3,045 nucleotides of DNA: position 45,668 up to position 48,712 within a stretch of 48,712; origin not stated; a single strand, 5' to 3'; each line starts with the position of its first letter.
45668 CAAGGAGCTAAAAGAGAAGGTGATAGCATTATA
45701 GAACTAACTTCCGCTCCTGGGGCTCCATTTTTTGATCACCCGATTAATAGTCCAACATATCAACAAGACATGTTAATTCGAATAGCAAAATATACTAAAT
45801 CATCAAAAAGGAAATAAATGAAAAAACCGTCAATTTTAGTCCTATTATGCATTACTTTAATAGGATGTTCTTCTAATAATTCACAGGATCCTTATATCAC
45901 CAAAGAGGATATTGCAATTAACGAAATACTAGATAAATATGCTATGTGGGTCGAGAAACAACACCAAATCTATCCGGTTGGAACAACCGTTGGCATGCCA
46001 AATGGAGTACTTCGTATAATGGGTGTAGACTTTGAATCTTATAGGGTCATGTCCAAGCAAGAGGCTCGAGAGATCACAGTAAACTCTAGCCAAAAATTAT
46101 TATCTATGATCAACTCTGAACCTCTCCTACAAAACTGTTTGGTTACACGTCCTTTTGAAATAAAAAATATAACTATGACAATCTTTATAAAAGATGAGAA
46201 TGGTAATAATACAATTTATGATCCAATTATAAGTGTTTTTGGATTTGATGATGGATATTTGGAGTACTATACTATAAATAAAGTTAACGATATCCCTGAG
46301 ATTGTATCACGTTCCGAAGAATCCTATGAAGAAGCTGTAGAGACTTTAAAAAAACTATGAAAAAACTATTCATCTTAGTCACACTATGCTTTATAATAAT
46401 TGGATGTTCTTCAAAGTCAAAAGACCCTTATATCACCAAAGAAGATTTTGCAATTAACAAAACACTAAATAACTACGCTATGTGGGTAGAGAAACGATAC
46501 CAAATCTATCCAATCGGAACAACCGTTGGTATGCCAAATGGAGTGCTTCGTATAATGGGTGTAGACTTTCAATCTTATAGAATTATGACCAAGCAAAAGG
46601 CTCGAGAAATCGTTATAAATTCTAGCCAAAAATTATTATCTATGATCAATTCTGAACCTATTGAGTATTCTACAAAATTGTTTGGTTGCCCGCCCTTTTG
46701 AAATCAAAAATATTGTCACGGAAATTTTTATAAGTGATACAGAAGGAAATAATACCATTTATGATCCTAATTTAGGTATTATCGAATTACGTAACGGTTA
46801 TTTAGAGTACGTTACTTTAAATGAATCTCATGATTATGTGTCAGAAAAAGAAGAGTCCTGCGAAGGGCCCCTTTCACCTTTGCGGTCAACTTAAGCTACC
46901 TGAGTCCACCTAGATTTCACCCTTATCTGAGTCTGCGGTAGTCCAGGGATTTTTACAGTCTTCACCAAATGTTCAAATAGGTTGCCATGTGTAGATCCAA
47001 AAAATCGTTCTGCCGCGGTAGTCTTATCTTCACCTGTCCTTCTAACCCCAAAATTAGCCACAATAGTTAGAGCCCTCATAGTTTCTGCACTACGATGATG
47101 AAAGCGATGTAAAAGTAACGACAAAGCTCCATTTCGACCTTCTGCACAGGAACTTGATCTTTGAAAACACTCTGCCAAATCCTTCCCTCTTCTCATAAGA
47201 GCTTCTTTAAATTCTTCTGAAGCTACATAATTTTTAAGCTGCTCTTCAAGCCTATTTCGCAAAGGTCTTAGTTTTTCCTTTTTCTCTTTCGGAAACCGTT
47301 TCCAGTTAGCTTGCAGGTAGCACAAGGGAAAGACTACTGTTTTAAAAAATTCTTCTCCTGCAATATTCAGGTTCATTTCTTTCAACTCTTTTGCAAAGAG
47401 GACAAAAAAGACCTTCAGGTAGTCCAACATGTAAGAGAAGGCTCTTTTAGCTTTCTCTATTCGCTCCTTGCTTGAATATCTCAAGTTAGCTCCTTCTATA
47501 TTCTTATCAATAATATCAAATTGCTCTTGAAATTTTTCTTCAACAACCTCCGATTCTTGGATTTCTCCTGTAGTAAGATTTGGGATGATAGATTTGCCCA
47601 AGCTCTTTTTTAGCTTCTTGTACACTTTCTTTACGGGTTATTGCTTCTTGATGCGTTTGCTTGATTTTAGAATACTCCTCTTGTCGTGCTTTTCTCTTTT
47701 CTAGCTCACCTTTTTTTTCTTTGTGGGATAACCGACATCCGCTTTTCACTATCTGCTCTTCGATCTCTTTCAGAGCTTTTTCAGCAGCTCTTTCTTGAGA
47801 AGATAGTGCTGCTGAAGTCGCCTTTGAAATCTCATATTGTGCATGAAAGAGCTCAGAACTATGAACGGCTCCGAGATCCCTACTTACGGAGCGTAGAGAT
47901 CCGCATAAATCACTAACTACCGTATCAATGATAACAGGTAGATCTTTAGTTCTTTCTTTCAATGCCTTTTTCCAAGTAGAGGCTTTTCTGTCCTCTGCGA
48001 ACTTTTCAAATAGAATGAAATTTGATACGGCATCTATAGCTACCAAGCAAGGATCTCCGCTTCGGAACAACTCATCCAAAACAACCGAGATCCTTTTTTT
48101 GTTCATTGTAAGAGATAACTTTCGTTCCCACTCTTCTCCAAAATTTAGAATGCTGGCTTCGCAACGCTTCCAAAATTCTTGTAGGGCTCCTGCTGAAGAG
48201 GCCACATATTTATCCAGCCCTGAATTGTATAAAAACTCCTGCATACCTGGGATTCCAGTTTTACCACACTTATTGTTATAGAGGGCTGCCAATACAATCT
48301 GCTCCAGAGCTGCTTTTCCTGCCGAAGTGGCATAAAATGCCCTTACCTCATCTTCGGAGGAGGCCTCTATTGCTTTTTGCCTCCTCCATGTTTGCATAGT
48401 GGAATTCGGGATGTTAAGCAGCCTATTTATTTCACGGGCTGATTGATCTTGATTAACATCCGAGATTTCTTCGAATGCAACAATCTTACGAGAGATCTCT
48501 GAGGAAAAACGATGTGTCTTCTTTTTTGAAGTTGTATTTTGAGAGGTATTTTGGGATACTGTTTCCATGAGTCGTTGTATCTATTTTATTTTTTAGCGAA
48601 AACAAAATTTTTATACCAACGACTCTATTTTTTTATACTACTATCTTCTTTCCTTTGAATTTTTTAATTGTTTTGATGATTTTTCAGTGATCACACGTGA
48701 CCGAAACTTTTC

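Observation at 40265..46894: RHS/YD polymorphic toxin-immunity module in a chlamydia-like genome, with a Sec signal and no visible delivery partner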

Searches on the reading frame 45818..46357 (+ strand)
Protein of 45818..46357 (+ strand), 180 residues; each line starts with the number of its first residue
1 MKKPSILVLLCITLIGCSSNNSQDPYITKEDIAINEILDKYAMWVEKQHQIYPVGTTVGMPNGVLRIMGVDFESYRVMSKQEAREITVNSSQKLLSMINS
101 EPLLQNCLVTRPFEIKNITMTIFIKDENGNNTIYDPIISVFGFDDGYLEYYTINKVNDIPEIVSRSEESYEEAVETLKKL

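Call 3: search_protein_families(library=pfam, proteins=[window:45818-46357:+], max_evalue=0.01)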
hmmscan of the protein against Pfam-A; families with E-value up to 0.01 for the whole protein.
window:45818-46357:+ (180 aa): 1 family
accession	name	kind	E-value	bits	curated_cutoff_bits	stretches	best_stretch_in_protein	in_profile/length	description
PF13168.11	Poxvirus_B22R_C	-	0.00072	19.6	25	1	21-102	101-182/195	Poxvirus B22R protein C-terminal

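Call 4: search_protein_families(library=ncbifam, proteins=[window:45818-46357:+], max_evalue=0.01)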
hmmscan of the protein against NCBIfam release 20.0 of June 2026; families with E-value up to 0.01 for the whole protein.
window:45818-46357:+ (180 aa): 0 families

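Call 33: search_solved_structures(query=window:45818-46357:+, max_evalue=10)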
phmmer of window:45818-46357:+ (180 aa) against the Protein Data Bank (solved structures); distinct sequences matched with E-value up to 10: 6.
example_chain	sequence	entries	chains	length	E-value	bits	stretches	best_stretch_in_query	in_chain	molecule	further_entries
2k36_A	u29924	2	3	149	0.4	13.4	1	122-167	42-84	Protein K7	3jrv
9nvl_A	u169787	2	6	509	0.76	12.5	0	135-179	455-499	ATPase Hybrid F1 with the ancestral core domains Chain A | ATPase hybrid F1 with the ancestral core domains alpha chains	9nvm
2ohc_A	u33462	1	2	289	0.9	12.3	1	68-115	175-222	tRNA-splicing endonuclease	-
2ohe_A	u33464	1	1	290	0.9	12.2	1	68-115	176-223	tRNA-splicing endonuclease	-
6af3_A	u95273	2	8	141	0.91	12.2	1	117-166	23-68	HigB toxin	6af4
4cq4_A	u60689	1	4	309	0.93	12.2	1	137-180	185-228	ENGINEERED VERSION OF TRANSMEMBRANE RECEPTOR AF1503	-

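Call 55: find_homologous_proteins(query=window:45818-46357:+, max_evalue=0.001)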
Query window:45818-46357:+ (180 aa): 10 proteins with E <= 0.001 among 80 candidates.
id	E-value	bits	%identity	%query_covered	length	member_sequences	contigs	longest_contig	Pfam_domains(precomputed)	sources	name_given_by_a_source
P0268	2.5e-113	393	100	100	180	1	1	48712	-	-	-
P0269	8.9e-81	287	76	99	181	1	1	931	-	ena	-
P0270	3.6e-78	279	74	98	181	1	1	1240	-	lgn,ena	-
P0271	5.2e-76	272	74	88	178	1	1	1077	-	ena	-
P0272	9.1e-75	268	71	86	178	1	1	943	-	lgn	-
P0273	8.3e-66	239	69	87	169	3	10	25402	-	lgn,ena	-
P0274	9.8e-62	225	76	76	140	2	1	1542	-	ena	-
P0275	3.4e-44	168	77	57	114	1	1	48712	-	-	-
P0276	3.8e-37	145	73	52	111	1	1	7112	-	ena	-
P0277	3.7e-35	139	66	55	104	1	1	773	-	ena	-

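Call 59: find_homologous_proteins(query=A3, max_evalue=0.001)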
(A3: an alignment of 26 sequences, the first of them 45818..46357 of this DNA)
Query A3 (26 sequences) (180 aa, profile of the alignment): 15 proteins with E <= 0.001 among 4078 candidates.
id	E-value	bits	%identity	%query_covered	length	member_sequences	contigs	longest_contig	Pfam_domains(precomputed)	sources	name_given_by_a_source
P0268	8.9e-54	200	100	100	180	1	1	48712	-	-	-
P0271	3.2e-52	195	74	88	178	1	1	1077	-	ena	-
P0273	2.6e-51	192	69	87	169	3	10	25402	-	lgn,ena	-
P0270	6.2e-49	184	74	98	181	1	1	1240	-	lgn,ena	-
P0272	1.1e-48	183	71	86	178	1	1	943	-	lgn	-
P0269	7.6e-48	180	76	99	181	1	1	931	-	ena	-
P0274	4.4e-38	148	76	76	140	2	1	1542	-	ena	-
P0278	7.2e-35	138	27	58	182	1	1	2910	-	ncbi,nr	ncbi:MAG: hypothetical protein P0S95_05960 [Rhabdochlamydiaceae bacterium]|nr:hypothetical protein [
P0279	1.2e-28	118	20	71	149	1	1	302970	-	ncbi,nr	ncbi:MAG: hypothetical protein H7A36_04270 [Chlamydiales bacterium]|nr:hypothetical protein [Chlamyd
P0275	3.9e-24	103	77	57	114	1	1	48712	-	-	-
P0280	1.3e-22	98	20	64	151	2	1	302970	-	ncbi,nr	ncbi:MAG: hypothetical protein H7A36_04275 [Chlamydiales bacterium]|nr:hypothetical protein [Chlamyd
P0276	1.3e-20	92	73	52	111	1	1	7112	-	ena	-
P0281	1.4e-19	88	73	53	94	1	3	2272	-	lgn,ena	-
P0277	2.3e-18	84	66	55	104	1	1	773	-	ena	-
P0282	3.4e-9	54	21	59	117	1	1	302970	-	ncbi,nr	ncbi:MAG: hypothetical protein H7A36_04280 [Chlamydiales bacterium]|nr:hypothetical protein [Chlamyd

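Call 69: predict_structure(alignment_id=A4)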
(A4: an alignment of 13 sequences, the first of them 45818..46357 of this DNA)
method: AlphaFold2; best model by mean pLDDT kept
length: 180 residues; sequences in the alignment: 13
mean_pLDDT: 83.4   pTM: 0.77
mean pLDDT of the five models: 83.4, 82.5, 80.3, 66.5, 65.8
residues with pLDDT >= 90: 112; 70-90: 27; 50-70: 16; < 50: 25
segments of 3 or more residues with pLDDT < 50: 1-4, 8-21, 130-136
pLDDT, mean of each block of 10 residues (from residue 1): 47 42 73 97 98 96 96 89 95 98 96 97 72 55 94 73 88 94
secondary structure, 60 per line:
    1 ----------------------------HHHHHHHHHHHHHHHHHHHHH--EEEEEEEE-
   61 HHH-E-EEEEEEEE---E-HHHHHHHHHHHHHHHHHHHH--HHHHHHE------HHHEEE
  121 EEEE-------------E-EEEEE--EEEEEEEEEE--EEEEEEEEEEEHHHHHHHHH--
elements in order: H29-49 E52-59 E67-74 H80-99 H102-107 E118-124 E140-144 E147-156 E159-169 H170-178

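Call 72: fold_search(model_id=the predicted structure, library=pdb)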
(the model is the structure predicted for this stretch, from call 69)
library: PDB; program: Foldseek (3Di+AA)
matches with E <= 10: 664; with E <= 0.001: 0
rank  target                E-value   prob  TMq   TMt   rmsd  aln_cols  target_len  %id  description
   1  6vda                  9.5e-02  0.97  0.38  0.71   3.5       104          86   13  Metal-bound C-terminal domain of CzcD transporter from Thermotoga maritima (released 2020-06-24)
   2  4pwz_B                1.4e-01  0.11  0.16  0.08  16.7       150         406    8  Crystal structure of TolB protein from Yersinia pestis CO92 (released 2014-04-02)
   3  1ml8                  1.9e-01  0.57  0.33  0.42   5.4       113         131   13  structural genomics (released 2003-04-22)
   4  8z5x_b                2.1e-01  0.85  0.35  0.61   5.0       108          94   13  Cryo-EM structure of the MS ring with the proximal rod and the export apparatus (C1) within the polar flagellar motor (released 2025-10-22)
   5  7ljo                  2.1e-01  0.18  0.26  0.19  13.4       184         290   11  Structure of the Bacteroides fragilis CD-NTase CdnB in complex with ADP (released 2021-06-02)
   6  8z5x_h                2.4e-01  0.69  0.31  0.56   4.4        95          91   15  Cryo-EM structure of the MS ring with the proximal rod and the export apparatus (C1) within the polar flagellar motor (released 2025-10-22)
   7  8z5x_S                2.4e-01  0.54  0.31  0.46   6.7       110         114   10  Cryo-EM structure of the MS ring with the proximal rod and the export apparatus (C1) within the polar flagellar motor (released 2025-10-22)
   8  3fuy_A                2.9e-01  0.63  0.37  0.42   5.9       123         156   12  Structure from the mobile metagenome of Cole Harbour Salt Marsh: Integron Cassette Protein HFX_CASS1 (released 2009-02-24)
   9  8wkq_WJ               2.9e-01  0.15  0.22  0.35   8.1       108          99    9  Cryo-EM structure of the MS ring (C1) with export apparatus and proximal rod within the flagellar motor-hook complex  (released 2024-09-04)
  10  1yj7_D                3.1e-01  0.20  0.24  0.27   7.1       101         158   12  Crystal structure of enteropathogenic E.coli (EPEC) type III secretion system protein EscJ (released 2005-06-07)
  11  8wkq_WA               3.5e-01  0.35  0.29  0.42   6.4       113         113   10  Cryo-EM structure of the MS ring (C1) with export apparatus and proximal rod within the flagellar motor-hook complex  (released 2024-09-04)
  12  1qm4_A                3.5e-01  0.12  0.27  0.15  19.3       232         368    9  Methionine Adenosyltransferase Complexed with a L-Methionine Analogue (released 2000-09-21)
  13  8wkq_WE               3.7e-01  0.35  0.31  0.44   5.9       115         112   11  Cryo-EM structure of the MS ring (C1) with export apparatus and proximal rod within the flagellar motor-hook complex  (released 2024-09-04)
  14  1nye_F                3.7e-01  0.18  0.25  0.27   6.4       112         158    8  Crystal structure of OsmC from E. coli (released 2004-03-02)
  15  5mu3_B                3.9e-01  0.04  0.13  0.14  19.2       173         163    6  Crystal structure of Ctf19-Mcm21 kinetochore assembly bound with Ctf19-Mcm21 binding motif of central kinetochore subu (released 2017-11-01)
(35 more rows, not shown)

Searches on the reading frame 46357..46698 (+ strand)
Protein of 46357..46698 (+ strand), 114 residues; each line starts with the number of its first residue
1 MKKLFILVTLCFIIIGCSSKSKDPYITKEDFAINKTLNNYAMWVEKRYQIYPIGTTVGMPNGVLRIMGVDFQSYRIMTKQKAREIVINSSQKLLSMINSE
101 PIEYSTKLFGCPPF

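Call 3: search_protein_families(library=pfam, proteins=[window:46357-46698:+], max_evalue=0.01)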
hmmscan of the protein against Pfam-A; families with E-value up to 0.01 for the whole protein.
window:46357-46698:+ (114 aa): 1 family
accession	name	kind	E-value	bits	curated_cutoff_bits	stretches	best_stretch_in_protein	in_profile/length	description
PF13168.11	Poxvirus_B22R_C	-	0.0017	18.3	25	1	25-98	106-179/195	Poxvirus B22R protein C-terminal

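Call 4: search_protein_families(library=ncbifam, proteins=[window:46357-46698:+], max_evalue=0.01)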
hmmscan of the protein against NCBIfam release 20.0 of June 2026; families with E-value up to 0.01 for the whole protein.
window:46357-46698:+ (114 aa): 0 families

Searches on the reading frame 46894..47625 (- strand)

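Call 3: search_protein_families(library=pfam, proteins=[window:46894-47625:-], max_evalue=0.01)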
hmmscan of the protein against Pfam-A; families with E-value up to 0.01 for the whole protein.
window:46894-47625:- (244 aa): 1 family
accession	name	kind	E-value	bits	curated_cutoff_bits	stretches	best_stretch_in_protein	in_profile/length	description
PF19936.4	DUF6399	-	1.2e-28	100.5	35.4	1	96-232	3-142/146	Family of unknown function (DUF6399)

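Call 4: search_protein_families(library=ncbifam, proteins=[window:46894-47625:-], max_evalue=0.01)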
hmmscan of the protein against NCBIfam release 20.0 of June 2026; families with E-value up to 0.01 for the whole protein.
window:46894-47625:- (244 aa): 0 families

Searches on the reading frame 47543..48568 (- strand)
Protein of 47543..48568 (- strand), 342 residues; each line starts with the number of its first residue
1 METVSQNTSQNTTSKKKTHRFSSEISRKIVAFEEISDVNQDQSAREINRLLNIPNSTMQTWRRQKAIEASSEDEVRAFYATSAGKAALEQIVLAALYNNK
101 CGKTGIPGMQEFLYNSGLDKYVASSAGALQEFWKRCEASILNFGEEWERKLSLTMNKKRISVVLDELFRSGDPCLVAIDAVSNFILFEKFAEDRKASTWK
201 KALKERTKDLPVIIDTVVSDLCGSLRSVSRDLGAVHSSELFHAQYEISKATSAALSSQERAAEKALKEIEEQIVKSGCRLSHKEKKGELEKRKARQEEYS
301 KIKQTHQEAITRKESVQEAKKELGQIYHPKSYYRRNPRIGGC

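Call 3: search_protein_families(library=pfam, proteins=[window:47543-48568:-], max_evalue=0.01)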
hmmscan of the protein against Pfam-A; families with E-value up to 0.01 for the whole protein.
window:47543-48568:- (342 aa): 0 families

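Call 4: search_protein_families(library=ncbifam, proteins=[window:47543-48568:-], max_evalue=0.01)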
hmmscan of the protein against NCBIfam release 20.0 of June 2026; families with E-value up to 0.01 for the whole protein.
window:47543-48568:- (342 aa): 1 family
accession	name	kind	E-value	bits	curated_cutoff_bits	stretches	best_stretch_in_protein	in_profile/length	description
NF033550.5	transpos_ISL3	equivalog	0.0031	16.6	180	1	123-319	91-285/370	ISL3 family transposase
